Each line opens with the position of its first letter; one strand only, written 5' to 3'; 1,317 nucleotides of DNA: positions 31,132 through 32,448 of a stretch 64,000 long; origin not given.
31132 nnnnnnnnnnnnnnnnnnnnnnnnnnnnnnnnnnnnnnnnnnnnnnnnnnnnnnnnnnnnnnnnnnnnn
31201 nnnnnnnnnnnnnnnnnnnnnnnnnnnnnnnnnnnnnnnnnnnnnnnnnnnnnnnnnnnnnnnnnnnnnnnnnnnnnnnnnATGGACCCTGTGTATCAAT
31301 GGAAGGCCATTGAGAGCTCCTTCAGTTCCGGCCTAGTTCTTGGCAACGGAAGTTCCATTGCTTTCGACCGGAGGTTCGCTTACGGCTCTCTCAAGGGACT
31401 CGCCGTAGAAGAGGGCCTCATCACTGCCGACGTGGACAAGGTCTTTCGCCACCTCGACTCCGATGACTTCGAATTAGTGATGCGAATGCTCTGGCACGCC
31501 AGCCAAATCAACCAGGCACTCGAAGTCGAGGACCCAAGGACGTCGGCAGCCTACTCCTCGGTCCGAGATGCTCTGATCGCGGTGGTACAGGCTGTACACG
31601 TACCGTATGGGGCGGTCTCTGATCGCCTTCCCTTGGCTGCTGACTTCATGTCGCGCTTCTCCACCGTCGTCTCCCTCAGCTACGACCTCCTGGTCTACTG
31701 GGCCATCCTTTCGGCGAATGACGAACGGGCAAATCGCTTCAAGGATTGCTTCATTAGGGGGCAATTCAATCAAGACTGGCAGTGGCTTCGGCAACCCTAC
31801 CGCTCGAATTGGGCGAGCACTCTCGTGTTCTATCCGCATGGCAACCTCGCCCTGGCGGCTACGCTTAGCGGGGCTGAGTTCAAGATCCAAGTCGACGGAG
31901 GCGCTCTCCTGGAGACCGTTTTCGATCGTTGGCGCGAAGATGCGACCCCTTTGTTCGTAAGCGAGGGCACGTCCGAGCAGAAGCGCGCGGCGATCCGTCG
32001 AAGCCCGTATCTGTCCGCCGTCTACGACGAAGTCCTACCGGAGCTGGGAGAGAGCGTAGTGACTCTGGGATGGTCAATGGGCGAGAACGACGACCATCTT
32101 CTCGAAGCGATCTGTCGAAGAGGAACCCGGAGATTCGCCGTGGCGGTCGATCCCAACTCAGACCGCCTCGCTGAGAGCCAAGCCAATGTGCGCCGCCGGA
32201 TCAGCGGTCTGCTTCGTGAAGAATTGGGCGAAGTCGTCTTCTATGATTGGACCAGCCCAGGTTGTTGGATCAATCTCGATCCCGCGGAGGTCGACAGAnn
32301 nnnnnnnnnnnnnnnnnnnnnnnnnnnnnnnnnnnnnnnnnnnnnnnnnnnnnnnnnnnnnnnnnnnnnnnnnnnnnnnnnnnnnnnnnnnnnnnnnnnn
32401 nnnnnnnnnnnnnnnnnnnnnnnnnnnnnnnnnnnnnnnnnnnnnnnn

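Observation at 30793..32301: Low-GC SIR2-like (SIR2_2/DUF4917-type) gene next to toxin-antitoxin genes: candidate stand-alone NAD-depleting defence effector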

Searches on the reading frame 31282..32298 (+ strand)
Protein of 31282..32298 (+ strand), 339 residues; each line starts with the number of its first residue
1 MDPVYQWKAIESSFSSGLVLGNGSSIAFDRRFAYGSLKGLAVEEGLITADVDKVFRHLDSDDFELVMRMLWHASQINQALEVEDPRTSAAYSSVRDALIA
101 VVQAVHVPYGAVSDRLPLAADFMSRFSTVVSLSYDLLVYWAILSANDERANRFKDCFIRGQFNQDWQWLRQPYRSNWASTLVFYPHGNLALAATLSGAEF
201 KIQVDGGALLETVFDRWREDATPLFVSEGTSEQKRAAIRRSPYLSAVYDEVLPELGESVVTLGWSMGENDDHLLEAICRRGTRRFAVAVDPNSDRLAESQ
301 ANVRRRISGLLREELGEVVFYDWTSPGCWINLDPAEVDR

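Call 3: search_protein_families(library=pfam, proteins=[window:31282-32298:+], max_evalue=1)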
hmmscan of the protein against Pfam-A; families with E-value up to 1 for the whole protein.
window:31282-32298:+ (339 aa): 2 families
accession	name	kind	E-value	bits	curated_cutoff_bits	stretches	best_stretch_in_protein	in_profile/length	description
PF16263.11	DUF4917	-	5.1e-80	269.7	28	1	18-329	1-311/311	Domain of unknown function (DUF4917)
PF17851.8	GH43_C2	-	0.09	12.9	22.7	1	154-180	1-27/203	Beta xylosidase C-terminal Concanavalin A-like domain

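Call 4: search_protein_families(library=padloc, proteins=[window:31282-32298:+], max_evalue=1)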
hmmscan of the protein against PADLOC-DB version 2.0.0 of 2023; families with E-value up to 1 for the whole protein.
window:31282-32298:+ (339 aa): 2 families
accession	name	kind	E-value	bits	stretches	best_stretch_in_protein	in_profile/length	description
PDLC04961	PDC-S21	-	4.4e-99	329.9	1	3-331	12-330/336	-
PDLC04960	PDC-S21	-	1.1e-54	184.2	1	12-329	16-334/336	-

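Call 5: search_protein_families(library=ncbifam, proteins=[window:31282-32298:+], max_evalue=1)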
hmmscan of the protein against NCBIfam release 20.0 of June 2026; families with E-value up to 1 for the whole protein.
window:31282-32298:+ (339 aa): 0 families

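Call 8: find_homologous_proteins(query=window:31282-32298:+, max_evalue=0.00001)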
Query window:31282-32298:+ (339 aa): 575 proteins with E <= 0.00001 among 8000 candidates; the best 120 are listed.
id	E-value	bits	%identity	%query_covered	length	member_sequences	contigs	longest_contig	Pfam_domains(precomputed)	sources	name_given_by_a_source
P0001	2.4e-225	765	100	100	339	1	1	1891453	PF16263.11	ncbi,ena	-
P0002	9.7e-139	480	66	98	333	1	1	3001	PF16263.11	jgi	jgi:hypothetical protein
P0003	1.3e-135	470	65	96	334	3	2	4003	PF16263.11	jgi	-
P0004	1.7e-135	470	63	97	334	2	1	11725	PF16263.11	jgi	jgi:hypothetical protein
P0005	4.9e-135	468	65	96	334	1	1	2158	PF16263.11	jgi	jgi:hypothetical protein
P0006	2.9e-134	466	63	98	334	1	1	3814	PF16263.11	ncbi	-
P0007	4.1e-134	465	82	75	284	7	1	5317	PF16263.11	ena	-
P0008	4.2e-134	465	65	96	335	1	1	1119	PF16263.11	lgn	-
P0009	9.8e-132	457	65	96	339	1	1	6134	PF16263.11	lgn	-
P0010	9.1e-131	454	62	96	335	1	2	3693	PF16263.11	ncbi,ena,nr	ncbi:DUF4917 family protein [Candidatus Bipolaricaulota bacterium]|nr:DUF4917 family protein [Candid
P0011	1.3e-130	454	64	97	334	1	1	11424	PF16263.11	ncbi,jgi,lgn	jgi:hypothetical protein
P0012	4.7e-130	452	62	97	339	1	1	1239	PF16263.11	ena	-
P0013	1.9e-129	450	62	96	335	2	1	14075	PF16263.11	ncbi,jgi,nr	ncbi:MAG: DUF4917 family protein [Deltaproteobacteria bacterium]|nr:DUF4917 family protein [Deltapro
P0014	2.6e-129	449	62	97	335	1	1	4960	PF16263.11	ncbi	-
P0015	5.0e-129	449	61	97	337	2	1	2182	PF16263.11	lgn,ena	-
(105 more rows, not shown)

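Call 19: find_encoding_contigs(protein=P0001, flank=10000, max_places=3)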
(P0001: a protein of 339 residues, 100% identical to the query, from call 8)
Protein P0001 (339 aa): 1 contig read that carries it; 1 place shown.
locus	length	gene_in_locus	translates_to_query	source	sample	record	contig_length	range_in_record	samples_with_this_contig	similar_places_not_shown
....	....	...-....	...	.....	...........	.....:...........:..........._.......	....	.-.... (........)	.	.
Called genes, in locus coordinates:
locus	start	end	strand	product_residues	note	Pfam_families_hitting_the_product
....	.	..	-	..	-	?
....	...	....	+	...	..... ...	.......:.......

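Call 20: find_related_loci(query=A1, collection=genome_contigs, flank=10000)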
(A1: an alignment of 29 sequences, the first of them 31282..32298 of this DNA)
Query A1 (339 aa) in genome_contigs; peptide patterns used: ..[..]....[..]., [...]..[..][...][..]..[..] (x = any residue, [..] = any of these).
271 stretches matched a pattern; 258 encode a relative of the query (tblastn E <= 1e-3); the best 80 are kept; 80 distinct loci.
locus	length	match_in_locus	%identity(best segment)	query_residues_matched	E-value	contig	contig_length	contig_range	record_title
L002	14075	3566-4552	62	4-330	9e-133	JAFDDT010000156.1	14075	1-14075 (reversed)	MAG: Deltaproteobacteria bacterium isolate Meg19_1012_Bin_230 Meg19_1012_Bin_230_scaffold_38393, whole genome shotgun se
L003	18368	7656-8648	60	2-330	7e-128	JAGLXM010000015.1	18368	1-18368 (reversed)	MAG: Candidatus Bipolaricaulota bacterium isolate RS_12_53 ZL285.bin.53.fa_15, whole genome shotgun sequence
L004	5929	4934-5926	56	4-331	1e-114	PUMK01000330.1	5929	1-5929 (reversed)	MAG: Candidatus Acetothermia bacterium isolate B1Sed10_229R1 B1-Sed10-C21490, whole genome shotgun sequence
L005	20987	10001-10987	54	3-330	1e-112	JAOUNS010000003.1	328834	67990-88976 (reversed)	MAG: Gammaproteobacteria bacterium isolate 8_1_May_SF_Bin12 8_1_May_SF_Bin12_scaffold_4_c1, whole genome shotgun sequenc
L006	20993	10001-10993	50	4-331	3e-100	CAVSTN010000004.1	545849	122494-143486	MAG: uncultured Nitrospiraceae bacterium isolate MFD05684.bin.2.280 genome assembly, contig: contig_23473, whole genome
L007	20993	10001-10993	48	4-331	2e-97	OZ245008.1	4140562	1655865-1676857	MAG: Nitrospira sp. isolate fa0fee1b-dcfa-4054-a725-c1b6bc8b6ade genome assembly, chromosome: 1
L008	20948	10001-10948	50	17-331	6e-97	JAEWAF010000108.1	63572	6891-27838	MAG: Proteobacteria bacterium isolate OH_PBB_2 k127_667978, whole genome shotgun sequence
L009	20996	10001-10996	47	1-331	5e-97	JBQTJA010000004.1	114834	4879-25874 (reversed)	MAG: Nitrospiraceae bacterium isolate SAW245 c_000000009675, whole genome shotgun sequence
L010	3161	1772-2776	47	1-331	1e-94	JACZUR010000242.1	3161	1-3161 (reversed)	MAG: Gemmatimonadetes bacterium isolate B16T1B5 B16T1B5_NODE62799, whole genome shotgun sequence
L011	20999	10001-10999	45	1-331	2e-90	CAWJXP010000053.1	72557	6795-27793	MAG: uncultured delta proteobacterium isolate MFD01299.bin.1.111 genome assembly, contig: contig_5900, whole genome shot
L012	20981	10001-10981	43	4-331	2e-89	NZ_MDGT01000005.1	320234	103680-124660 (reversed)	Idiomarina sp. MD25a Contig_42, whole genome shotgun sequence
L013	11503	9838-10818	43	4-331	9e-89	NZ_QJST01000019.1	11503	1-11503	Idiomarina fontislapidosi strain CECT 5859 Ga0244602_119, whole genome shotgun sequence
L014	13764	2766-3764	45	1-331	2e-88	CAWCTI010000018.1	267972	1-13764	MAG: uncultured delta proteobacterium isolate MFD01476.bin.2.13 genome assembly, contig: contig_32578, whole genome shot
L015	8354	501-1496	46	1-331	3e-87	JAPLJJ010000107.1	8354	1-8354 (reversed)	MAG: Deltaproteobacteria bacterium isolate LacPavin_0419_WC90_MAG_47_15 LacPavin_0419_WC90_scaffold_1083450, whole genom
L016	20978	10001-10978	45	4-331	1e-87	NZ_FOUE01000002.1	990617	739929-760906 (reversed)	Marinobacter zhejiangensis strain CGMCC 1.7061, whole genome shotgun sequence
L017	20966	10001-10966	46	7-329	5e-87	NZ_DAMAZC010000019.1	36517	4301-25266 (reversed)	MAG: Atlantibacter sp. isolate CTOTU48631 NODE_123_length_36517_cov_4.921014, whole genome shotgun sequence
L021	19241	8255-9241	46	4-331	9e-86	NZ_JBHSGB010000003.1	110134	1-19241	Rheinheimera marina strain CGMCC 1.15399 velvet_auto_105_3, whole genome shotgun sequence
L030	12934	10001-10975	44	7-332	2e-83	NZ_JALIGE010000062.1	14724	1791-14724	Scandinavium hiltneri strain H11S7 NODE_15_length_14724_cov_97.275468, whole genome shotgun sequence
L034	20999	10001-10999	44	3-334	5e-83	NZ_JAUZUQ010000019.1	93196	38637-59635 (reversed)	Acidovorax sp. PRC11 19, whole genome shotgun sequence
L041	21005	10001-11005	45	4-336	4e-82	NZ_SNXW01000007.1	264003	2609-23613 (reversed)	Aquabacterium commune strain DSM 11901 Ga0310490_107, whole genome shotgun sequence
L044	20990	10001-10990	44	3-334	2e-81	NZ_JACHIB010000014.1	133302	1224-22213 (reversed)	Castellaniella defragrans strain DSM 12141 Ga0415270_14, whole genome shotgun sequence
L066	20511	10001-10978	45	7-331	2e-78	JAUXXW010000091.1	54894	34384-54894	MAG: Pseudomonadota bacterium isolate C17_metabat.bin.16_sub C17_k141_27611, whole genome shotgun sequence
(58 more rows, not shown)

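Call 21: predict_structure(alignment_id=A1)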
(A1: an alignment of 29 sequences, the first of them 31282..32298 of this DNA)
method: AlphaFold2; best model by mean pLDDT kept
length: 339 residues; sequences in the alignment: 29
mean_pLDDT: 92.4   pTM: 0.91
mean pLDDT of the five models: 92.4, 92.2, 91.6, 91.2, 91.2
residues with pLDDT >= 90: 287; 70-90: 44; 50-70: 8; < 50: 0
segments of 3 or more residues with pLDDT < 50: none
pLDDT, mean of each block of 10 residues (from residue 1): 96 97 95 91 93 93 91 93 94 95 92 95 97 94 93 93 93 86 96 90 86 93 88 92 96 96 93 94 95 96 93 81 95 72
secondary structure, 60 per line:
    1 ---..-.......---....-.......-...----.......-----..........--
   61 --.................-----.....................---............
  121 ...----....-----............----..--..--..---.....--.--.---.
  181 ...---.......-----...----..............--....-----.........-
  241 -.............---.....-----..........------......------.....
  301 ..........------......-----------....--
elements in order: H7-13 E17-20 H22-28 H37-43 H49-58 H63-79 H85-105 H109-123 E128-131 H137-148 H166-170 E180-183 E187-193 E199-201 H206-219 E222-225 H231-239 H242-254 E258-262 H268-277 E284-289 H296-310 E317-322 H334-337

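Call 24: fold_search(model_id=the predicted structure, library=pdb)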
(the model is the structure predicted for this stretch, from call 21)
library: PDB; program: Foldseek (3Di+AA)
matches with E <= 10: 598; with E <= 0.001: 27
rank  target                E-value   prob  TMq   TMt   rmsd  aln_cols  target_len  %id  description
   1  8sub_D                1.6e-08  1.00  0.52  0.45   8.2       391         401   12  E. coli SIR2-HerA complex (dodecamer SIR2 pentamer HerA) (released 2023-12-27)
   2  8sub_E                2.3e-08  1.00  0.52  0.45   8.3       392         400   11  E. coli SIR2-HerA complex (dodecamer SIR2 pentamer HerA) (released 2023-12-27)
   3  8sub_K                3.0e-08  1.00  0.51  0.45   8.4       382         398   12  E. coli SIR2-HerA complex (dodecamer SIR2 pentamer HerA) (released 2023-12-27)
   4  8sub_F                5.3e-08  1.00  0.56  0.49   7.1       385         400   11  E. coli SIR2-HerA complex (dodecamer SIR2 pentamer HerA) (released 2023-12-27)
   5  8sub_B                5.6e-08  1.00  0.53  0.47   7.9       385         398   12  E. coli SIR2-HerA complex (dodecamer SIR2 pentamer HerA) (released 2023-12-27)
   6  8su9_D                7.9e-08  1.00  0.54  0.48   7.3       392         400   12  E. coli SIR2-HerA complex (hexamer HerA bound with dodecamer Sir2) (released 2024-03-27)
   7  8sub_G                1.6e-07  1.00  0.56  0.50   6.7       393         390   12  E. coli SIR2-HerA complex (dodecamer SIR2 pentamer HerA) (released 2023-12-27)
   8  8j4u_G                1.6e-07  1.00  0.52  0.47   8.0       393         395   13  Structure of HerA-Sir2 complex from Escherichia coli Nezha system (released 2024-01-03)
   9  8suw_J                1.7e-07  1.00  0.51  0.45   8.1       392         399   12  E. coli SIR2-HerA complex (dodecamer SIR2 bound 4 protomers of HerA) (released 2024-03-27)
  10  8suw_F                2.4e-07  1.00  0.53  0.47   8.2       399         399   12  E. coli SIR2-HerA complex (dodecamer SIR2 bound 4 protomers of HerA) (released 2024-03-27)
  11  8wld_R                2.9e-07  1.00  0.55  0.54   6.9       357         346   13  Cryo-EM structure of SIR2/HerA antiphage complex (released 2024-09-11)
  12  8sub_I                3.1e-07  1.00  0.55  0.49   7.4       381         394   12  E. coli SIR2-HerA complex (dodecamer SIR2 pentamer HerA) (released 2023-12-27)
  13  8wld_J                3.3e-07  1.00  0.54  0.54   7.0       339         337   14  Cryo-EM structure of SIR2/HerA antiphage complex (released 2024-09-11)
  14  8wld_E                3.6e-07  1.00  0.50  0.50   7.7       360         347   12  Cryo-EM structure of SIR2/HerA antiphage complex (released 2024-09-11)
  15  8uae_F                5.1e-07  1.00  0.52  0.47   8.2       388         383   12  E. coli Sir2_HerA complex (12:6) with ATPgamaS (released 2023-12-27)
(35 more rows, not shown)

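Call 32: search_protein_families(library=pfam, proteins=[L021:13326-16445:+, L034:11324-12355:-, L041:7080-8693:+, L066:6597-8828:+, L066:8828-9967:+, L041:8686-9996:+, L030:3806-5893:-, L017:5896-8454:-, L017:8460-9692:-, L044:8890-9351:+], max_evalue=0.001)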
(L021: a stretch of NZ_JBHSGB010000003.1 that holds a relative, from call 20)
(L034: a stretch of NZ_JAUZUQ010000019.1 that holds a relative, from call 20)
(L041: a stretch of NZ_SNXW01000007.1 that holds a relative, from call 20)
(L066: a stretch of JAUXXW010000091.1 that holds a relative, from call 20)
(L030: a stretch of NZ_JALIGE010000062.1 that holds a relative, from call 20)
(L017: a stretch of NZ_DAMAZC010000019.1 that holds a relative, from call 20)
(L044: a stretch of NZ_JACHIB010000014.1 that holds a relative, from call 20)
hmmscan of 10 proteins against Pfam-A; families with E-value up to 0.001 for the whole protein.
L021:13326-16445:+ (1040 aa): 5 families
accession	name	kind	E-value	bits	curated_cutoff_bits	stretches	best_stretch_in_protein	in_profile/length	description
PF11867.13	T1RH-like_C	-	3.6e-127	424.7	26.8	1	714-1036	1-327/329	Type I restriction enzyme HindI endonuclease subunit-like, C-terminal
PF18766.7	SWI2_SNF2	-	5.2e-77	258.9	26.7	1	267-529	1-220/221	SWI2/SNF2 ATPase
PF04313.20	HSDR_N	-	1.1e-47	162.9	25.1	1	1-208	2-197/198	Type I restriction enzyme R protein N terminus (HSDR_N)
PF22679.2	T1R_D3-like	-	2.2e-23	83.8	27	1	626-697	83-156/158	Type I restriction enzyme subunit R domain 3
PF04851.21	ResIII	-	3.2e-16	60.1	22.5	1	267-461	7-162/164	Type III restriction enzyme, res subunit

L034:11324-12355:- (343 aa): 0 families

L041:7080-8693:+ (538 aa): 2 families
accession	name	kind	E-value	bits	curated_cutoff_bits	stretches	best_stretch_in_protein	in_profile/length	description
PF02384.22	N6_Mtase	-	6.4e-107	357.9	20.4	1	175-498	2-311/311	N-6 DNA Methylase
PF12161.14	HsdM_N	-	4.6e-23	82.8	24.5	1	19-162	1-134/135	HsdM N-terminal domain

L066:6597-8828:+ (744 aa): 6 families
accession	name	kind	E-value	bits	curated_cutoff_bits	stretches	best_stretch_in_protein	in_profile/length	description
PF07728.20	AAA_5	-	3.1e-30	105.5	22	1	479-636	1-139/139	AAA domain (dynein-related subfamily)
PF20720.3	nSTAND3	-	1.3e-06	28.6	27.2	1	461-505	1-45/155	Novel STAND NTPase 3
PF01695.23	IstB_IS21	-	1.8e-05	24.8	24.1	1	471-512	86-125/238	IstB-like ATP binding protein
PF00004.35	AAA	-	3.5e-05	24.7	21.2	1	480-636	1-123/131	ATPase family associated with various cellular activities (AAA)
PF13401.12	AAA_22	-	5e-05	24.1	27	1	476-582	4-109/130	AAA domain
PF13191.12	AAA_16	-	0.0006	20.8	32.6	0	464-504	9-51/167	AAA ATPase domain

L066:8828-9967:+ (380 aa): 1 family
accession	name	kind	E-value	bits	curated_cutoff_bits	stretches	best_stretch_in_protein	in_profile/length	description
PF10117.15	McrBC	-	1.2e-18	67.5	23.9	2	26-161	31-166/318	McrBC 5-methylcytosine restriction system component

L041:8686-9996:+ (437 aa): 1 family
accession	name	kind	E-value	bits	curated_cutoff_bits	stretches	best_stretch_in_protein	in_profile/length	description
PF01420.25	Methylase_S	-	1.9e-12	48.2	22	1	7-181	6-167/168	Type I restriction modification DNA specificity domain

L030:3806-5893:- (695 aa): 0 families

L017:5896-8454:- (852 aa): 0 families

L017:8460-9692:- (410 aa): 1 family
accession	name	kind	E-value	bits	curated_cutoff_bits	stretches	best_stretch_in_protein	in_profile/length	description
PF00145.23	DNA_methylase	-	2.1e-41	142.8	22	1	23-393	3-323/324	C-5 cytosine-specific DNA methylase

L044:8890-9351:+ (154 aa): 0 families

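Call 34: search_solved_structures(query=A1, max_evalue=10, show_alignments=4)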
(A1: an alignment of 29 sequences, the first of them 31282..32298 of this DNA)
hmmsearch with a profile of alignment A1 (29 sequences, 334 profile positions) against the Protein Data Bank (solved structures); distinct sequences matched with E-value up to 10: 0.

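Call 37: find_encoding_contigs(protein=P0007, flank=6000, max_places=4)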
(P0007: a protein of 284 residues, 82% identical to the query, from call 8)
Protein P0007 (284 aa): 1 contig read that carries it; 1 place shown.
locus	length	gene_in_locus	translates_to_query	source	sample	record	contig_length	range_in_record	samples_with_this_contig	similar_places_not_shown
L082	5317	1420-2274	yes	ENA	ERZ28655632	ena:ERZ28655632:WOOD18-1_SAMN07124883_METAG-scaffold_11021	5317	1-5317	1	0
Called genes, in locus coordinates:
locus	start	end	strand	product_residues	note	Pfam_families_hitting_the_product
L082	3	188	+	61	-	?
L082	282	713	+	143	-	-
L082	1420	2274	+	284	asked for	PF16263:DUF4917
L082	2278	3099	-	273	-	PF13604:AAA_30 (faint), PF09848:SLFN-g3_helicase (weak), PF13401:AAA_22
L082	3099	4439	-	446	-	PF13518:HTH_28, PF13565:HTH_32, PF00665:rve, PF13683:rve_3 (weak), PF09299:Mu-transpos_C, PF22483:Mu-transpos_C_2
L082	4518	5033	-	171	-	-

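Call 70: search_dna_similar(query=window:31282-32298:+, collection=plasmids, mode=protein, max_rows=15)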
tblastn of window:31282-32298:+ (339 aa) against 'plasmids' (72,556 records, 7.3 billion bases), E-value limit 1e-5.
Records with a match: 37; places in all: 38; records where one place covers at least 80% of the query: 34.
Best place of each record, by identity: <60% 37.
By first word of the organism name: Leptospira 15; Pseudomonas 3; Escherichia 2; Deinococcus 2; Moraxella 2; Rhizobium 2; Azotobacter 1; Brucella 1; Aliarcobacter 1; Ralstonia 1; and 7 more.
By predicted mobility (MOB-suite, as given by PLSDB): non-mobilizable 26; conjugative 7; mobilizable 4.
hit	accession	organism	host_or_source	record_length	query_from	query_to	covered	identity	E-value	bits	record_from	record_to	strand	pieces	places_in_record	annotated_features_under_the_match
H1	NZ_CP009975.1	Pseudomonas putida S12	soil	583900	3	334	98%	43.7%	4e-79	270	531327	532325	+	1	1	DUF4917 family protein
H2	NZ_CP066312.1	Azotobacter chroococcum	single,soil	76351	4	327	96%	44.1%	5e-74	255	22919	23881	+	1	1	DUF4917 family protein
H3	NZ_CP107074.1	Brucella abortus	Bovine,cell culture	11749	7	331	96%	43.2%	4e-75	258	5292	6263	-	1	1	DUF4917 family protein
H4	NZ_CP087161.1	Pseudomonas sp. CIP-10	-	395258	3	331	97%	42.7%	2e-68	239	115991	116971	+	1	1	DUF4917 family protein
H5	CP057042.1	Escherichia coli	culture,Pooled cattle faecal samples ...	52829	4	336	98%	41.6%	1e-65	231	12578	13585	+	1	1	DUF4917 family protein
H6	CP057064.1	Escherichia coli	culture,Pooled cattle faecal samples ...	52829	4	336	98%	41.6%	1e-65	231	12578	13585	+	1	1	DUF4917 family protein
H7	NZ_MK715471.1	Aliarcobacter cryaerophilus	Greenshell mussel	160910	4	332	97%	41.2%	3e-77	264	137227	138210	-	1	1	DUF4917 family protein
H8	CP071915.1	Ralstonia solanacearum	Pogostemon cablin,Single strain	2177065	7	331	96%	41.7%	9e-71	246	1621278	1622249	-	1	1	DUF4917 family protein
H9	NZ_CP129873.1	Klebsiella pneumoniae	Homo sapiens,whole organism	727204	4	331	97%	41.0%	5e-71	246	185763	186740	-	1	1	DUF4917 family protein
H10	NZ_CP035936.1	Acinetobacter cumulans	Pure Culture,Sewage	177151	3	331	97%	39.8%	6e-75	258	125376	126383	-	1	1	DUF4917 family protein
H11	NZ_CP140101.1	Deinococcus sp. AB2017081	pure culture,soil near an iron factory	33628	18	328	92%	30.4%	4e-36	145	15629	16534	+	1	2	DUF4917 family protein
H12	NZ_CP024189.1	Moraxella osloensis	single cell,skin swab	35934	4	325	95%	28.5%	9e-22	103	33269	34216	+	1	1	DUF4917 family protein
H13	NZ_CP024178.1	Moraxella osloensis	Homo sapiens,single cell,skin swab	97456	4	325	95%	28.5%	9e-22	103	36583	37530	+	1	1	DUF4917 family protein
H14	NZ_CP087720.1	Roseomonas sp. OT10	single cell,human skin swab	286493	18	329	92%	28.8%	6e-13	77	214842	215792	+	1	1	DUF4917 family protein | recombinase family protein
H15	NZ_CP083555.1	Leisingera sp. S132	-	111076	8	305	88%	29.5%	3e-15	84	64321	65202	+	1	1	DUF4917 family protein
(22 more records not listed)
